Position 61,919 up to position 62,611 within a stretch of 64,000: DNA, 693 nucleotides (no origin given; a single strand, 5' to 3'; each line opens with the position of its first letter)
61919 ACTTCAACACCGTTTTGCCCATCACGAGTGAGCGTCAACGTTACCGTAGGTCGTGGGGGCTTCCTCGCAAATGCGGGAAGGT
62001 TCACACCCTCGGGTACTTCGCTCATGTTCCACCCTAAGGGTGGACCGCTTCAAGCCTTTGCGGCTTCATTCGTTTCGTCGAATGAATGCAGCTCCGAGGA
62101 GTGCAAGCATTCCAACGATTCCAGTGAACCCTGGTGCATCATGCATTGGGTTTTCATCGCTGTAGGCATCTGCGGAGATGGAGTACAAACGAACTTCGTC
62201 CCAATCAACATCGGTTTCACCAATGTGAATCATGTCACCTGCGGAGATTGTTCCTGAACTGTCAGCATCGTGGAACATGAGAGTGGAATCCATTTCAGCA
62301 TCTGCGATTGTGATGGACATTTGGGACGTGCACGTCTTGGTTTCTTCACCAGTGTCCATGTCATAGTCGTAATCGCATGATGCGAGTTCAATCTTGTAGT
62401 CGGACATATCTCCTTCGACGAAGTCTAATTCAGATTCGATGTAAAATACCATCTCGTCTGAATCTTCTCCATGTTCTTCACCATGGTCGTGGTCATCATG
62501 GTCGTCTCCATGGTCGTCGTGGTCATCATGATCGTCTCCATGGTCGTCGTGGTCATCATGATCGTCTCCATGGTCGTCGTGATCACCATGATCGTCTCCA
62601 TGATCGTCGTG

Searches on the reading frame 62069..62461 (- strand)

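Call 65: search_protein_families(library=ncbifam, proteins=[window:62069-62461:-], max_evalue=10)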
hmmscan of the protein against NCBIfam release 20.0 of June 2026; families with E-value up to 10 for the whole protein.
seq(131 aa): 2 families
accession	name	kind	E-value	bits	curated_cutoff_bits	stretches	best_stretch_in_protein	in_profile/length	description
TIGR04126.1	PGF_CTERM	domain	0.00045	19.8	24.5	1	108-129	4-25/28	PGF-CTERM sorting domain-containing protein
NF045512.1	PyrPipCarbRedLhpI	equivalog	0.14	11.3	400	1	51-99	222-268/298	bifunctional Delta(1)-pyrroline-2-carboxylate/Delta(1)-piperideine-2-carboxylate reductase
